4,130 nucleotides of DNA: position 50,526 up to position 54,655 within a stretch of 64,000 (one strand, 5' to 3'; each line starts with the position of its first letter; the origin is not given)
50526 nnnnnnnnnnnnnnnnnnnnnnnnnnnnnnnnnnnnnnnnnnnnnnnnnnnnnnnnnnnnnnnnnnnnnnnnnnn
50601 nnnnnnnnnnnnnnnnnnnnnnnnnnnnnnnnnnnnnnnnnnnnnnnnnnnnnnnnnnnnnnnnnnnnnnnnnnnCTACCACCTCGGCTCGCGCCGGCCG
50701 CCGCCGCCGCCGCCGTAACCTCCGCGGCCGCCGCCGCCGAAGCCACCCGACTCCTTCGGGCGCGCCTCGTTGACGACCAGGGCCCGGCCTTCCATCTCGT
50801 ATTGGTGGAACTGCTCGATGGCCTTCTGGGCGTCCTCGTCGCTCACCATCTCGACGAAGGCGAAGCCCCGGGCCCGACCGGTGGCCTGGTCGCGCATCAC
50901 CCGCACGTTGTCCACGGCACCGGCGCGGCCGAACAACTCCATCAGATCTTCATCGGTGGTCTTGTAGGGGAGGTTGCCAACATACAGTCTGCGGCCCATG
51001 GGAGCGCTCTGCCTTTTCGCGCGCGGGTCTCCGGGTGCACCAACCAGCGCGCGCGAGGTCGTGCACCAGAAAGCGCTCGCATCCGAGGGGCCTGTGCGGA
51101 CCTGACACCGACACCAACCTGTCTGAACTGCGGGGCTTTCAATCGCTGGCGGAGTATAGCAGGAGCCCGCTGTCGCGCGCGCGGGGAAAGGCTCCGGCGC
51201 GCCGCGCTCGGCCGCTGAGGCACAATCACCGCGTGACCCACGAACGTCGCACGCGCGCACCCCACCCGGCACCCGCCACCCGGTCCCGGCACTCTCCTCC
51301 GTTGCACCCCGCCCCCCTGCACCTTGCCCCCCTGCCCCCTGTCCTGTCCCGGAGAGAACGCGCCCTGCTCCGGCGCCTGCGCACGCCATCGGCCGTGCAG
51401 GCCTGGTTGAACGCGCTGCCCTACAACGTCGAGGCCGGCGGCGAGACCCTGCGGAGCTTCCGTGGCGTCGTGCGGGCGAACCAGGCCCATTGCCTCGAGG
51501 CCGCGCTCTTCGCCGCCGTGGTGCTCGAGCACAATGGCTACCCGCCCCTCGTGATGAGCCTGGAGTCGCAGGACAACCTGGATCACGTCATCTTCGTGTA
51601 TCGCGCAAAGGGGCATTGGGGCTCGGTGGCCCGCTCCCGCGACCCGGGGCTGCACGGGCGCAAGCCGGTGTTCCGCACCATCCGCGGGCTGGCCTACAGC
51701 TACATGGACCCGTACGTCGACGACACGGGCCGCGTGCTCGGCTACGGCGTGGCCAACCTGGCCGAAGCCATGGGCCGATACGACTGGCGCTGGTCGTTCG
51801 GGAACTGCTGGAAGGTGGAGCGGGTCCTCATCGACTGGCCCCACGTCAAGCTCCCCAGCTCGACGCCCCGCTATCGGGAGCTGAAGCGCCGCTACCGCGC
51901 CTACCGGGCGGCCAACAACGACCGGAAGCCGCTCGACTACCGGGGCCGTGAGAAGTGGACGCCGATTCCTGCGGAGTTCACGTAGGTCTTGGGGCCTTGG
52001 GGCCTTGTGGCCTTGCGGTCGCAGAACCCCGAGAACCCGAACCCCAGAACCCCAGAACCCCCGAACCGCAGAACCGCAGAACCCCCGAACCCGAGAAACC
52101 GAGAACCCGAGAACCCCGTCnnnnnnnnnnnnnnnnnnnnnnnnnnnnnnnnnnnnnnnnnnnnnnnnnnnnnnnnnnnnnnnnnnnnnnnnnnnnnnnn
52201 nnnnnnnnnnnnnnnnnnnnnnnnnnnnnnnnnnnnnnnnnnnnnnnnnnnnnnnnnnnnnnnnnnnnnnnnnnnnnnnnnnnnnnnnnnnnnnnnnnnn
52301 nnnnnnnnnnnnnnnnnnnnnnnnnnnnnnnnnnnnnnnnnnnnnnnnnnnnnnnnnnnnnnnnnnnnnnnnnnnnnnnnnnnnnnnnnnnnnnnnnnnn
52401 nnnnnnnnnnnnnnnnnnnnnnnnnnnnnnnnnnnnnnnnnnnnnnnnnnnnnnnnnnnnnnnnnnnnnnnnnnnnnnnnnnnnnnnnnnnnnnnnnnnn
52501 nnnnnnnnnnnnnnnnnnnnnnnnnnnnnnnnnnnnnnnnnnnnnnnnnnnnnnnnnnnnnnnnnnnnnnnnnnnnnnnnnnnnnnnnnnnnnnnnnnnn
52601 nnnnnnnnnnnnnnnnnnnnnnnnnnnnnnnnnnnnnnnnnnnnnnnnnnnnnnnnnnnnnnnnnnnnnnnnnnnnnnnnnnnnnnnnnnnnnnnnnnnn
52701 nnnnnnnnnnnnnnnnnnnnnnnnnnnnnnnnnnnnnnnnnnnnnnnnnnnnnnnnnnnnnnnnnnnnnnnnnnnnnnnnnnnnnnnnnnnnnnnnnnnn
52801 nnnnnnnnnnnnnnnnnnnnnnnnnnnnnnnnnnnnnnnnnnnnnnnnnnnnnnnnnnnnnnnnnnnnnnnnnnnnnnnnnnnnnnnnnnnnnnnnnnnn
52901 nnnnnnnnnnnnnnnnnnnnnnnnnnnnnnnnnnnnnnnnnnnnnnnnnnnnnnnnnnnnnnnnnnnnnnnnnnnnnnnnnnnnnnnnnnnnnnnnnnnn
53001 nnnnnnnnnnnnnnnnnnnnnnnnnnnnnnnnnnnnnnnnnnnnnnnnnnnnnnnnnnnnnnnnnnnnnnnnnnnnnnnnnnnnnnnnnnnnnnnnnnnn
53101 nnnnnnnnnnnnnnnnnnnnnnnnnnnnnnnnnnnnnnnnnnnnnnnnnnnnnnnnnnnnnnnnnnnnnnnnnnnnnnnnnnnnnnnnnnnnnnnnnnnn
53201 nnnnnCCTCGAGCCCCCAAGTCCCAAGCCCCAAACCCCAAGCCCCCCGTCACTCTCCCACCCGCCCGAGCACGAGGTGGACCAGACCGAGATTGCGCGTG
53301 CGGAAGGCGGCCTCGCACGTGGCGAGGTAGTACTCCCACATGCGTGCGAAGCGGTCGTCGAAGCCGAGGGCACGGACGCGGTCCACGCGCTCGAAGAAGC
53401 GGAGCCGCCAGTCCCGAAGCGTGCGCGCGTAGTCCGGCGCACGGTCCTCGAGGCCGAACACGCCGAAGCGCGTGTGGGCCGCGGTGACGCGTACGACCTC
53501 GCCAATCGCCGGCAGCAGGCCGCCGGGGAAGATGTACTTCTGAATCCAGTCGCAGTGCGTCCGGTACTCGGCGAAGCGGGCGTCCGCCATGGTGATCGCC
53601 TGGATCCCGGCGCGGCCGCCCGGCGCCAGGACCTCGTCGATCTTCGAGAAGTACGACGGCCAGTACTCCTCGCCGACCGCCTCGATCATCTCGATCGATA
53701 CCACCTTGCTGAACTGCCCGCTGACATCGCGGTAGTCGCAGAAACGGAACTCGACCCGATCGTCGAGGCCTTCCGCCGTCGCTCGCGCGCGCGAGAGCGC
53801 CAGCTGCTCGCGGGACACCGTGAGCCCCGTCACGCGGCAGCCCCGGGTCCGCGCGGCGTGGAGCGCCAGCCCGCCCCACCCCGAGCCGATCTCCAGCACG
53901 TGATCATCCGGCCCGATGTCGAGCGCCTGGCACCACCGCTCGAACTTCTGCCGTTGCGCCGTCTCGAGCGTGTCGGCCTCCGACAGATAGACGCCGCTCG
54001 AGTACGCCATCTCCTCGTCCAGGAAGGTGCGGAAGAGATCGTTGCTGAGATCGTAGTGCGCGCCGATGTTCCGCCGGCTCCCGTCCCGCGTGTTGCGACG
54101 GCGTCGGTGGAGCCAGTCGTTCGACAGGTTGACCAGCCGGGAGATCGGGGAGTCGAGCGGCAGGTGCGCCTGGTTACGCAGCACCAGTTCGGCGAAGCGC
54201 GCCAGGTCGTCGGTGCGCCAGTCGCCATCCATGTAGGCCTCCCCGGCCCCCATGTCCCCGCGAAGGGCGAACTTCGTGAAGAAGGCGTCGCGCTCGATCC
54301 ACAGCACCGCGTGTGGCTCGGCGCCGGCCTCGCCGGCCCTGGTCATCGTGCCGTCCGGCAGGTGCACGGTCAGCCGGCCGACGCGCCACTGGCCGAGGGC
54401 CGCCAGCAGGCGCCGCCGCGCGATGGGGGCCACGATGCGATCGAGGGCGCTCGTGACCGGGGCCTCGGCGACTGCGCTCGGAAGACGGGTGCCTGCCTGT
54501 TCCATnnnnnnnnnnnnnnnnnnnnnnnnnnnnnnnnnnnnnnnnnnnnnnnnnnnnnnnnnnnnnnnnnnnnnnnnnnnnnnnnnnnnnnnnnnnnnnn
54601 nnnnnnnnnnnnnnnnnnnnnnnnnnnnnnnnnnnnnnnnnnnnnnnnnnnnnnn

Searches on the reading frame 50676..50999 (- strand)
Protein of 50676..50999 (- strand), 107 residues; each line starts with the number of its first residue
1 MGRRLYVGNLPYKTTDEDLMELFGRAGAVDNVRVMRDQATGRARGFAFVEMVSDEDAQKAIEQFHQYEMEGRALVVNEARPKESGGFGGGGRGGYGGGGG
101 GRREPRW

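Call 67: search_protein_families(library=pfam, proteins=[window:50676-50999:-])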
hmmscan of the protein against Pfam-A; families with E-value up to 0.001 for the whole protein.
window:50676-50999:- (107 aa): 2 families
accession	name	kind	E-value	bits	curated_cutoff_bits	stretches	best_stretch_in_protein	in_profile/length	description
PF00076.28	RRM_1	-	4e-23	81.5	20.7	1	5-74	1-69/70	RNA recognition motif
PF07172.16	GRP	-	0.00063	20.8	30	1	47-102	14-67/90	Glycine rich protein family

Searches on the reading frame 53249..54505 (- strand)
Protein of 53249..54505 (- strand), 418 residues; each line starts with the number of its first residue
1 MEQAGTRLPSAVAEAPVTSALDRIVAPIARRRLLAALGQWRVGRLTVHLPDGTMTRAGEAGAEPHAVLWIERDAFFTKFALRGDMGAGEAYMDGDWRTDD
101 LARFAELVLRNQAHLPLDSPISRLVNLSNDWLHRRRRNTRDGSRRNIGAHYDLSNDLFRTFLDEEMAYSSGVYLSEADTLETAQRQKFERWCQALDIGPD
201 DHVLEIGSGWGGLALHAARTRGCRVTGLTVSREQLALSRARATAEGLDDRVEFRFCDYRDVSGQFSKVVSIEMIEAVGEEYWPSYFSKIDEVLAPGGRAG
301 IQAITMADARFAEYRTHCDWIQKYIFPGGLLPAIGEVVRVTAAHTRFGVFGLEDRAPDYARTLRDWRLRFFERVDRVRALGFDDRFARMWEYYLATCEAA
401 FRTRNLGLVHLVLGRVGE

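Call 40: find_encoding_contigs(protein=window:53249-54505:-, flank=10000, max_places=6)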
Protein window:53249-54505:- (418 aa): 23 contigs read that carry it; 6 places shown.
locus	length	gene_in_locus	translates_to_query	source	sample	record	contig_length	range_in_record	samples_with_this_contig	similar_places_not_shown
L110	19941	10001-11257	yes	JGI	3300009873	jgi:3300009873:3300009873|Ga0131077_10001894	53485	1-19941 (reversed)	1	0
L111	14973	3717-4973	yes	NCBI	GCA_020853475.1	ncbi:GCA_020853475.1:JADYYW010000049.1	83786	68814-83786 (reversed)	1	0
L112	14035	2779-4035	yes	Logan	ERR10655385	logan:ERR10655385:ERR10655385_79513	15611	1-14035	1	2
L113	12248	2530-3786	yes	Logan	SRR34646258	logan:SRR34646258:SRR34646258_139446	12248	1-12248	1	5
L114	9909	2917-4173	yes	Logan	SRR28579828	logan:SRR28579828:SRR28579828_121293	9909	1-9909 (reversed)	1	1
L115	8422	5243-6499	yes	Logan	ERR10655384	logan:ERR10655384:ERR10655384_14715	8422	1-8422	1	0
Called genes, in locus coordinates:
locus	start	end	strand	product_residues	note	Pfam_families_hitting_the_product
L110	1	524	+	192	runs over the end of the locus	PF04542:Sigma70_r2, PF22029:PhyR_sigma2 (weak), PF08281:Sigma70_r4_2, PF04545:Sigma70_r4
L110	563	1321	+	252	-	PF13490:zf-HC2, PF11859:DUF3379 (weak)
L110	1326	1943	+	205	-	PF00578:AhpC-TSA, PF08534:Redoxin, PF00255:GSHPx (weak), PF00085:Thioredoxin, PF13098:Thioredoxin_2, PF13905:Thioredoxin_8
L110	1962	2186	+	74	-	-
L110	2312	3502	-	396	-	PF12704:MacB_PCD, PF02687:FtsX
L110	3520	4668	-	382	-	PF12704:MacB_PCD (weak), PF02687:FtsX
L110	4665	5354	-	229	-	PF00005:ABC_tran, PF13304:AAA_21 (faint)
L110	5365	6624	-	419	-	PF25919:BSH_CusB (faint), PF25917:BSH_RND, PF25973:BSH_CzcB, PF25954:Beta-barrel_RND_2, PF25967:RND-MFP_C, PF25975:CzcB_C, PF25989:YknX_C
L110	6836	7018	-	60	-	-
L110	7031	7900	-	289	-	PF01145:Band_7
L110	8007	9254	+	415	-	PF01266:DAO, PF01593:Amino_oxidase, PF07992:Pyr_redox_2 (faint), PF13450:NAD_binding_8, PF13454:NAD_binding_9 (faint)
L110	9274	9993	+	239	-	PF07103:DUF1365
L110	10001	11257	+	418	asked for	PF02353:CMAS, PF13489:Methyltransf_23 (weak), PF08241:Methyltransf_11, PF08242:Methyltransf_12, PF13649:Methyltransf_25, PF13847:Methyltransf_31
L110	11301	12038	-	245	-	PF03372:Exo_endo_phos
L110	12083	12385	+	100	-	-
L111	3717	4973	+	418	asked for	PF02353:CMAS, PF13489:Methyltransf_23 (weak), PF08241:Methyltransf_11, PF08242:Methyltransf_12, PF13649:Methyltransf_25, PF13847:Methyltransf_31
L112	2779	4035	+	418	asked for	PF02353:CMAS, PF13489:Methyltransf_23 (weak), PF08241:Methyltransf_11, PF08242:Methyltransf_12, PF13649:Methyltransf_25, PF13847:Methyltransf_31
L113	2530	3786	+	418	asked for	PF02353:CMAS, PF13489:Methyltransf_23 (weak), PF08241:Methyltransf_11, PF08242:Methyltransf_12, PF13649:Methyltransf_25, PF13847:Methyltransf_31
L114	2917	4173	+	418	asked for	PF02353:CMAS, PF13489:Methyltransf_23 (weak), PF08241:Methyltransf_11, PF08242:Methyltransf_12, PF13649:Methyltransf_25, PF13847:Methyltransf_31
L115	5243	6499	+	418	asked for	PF02353:CMAS, PF13489:Methyltransf_23 (weak), PF08241:Methyltransf_11, PF08242:Methyltransf_12, PF13649:Methyltransf_25, PF13847:Methyltransf_31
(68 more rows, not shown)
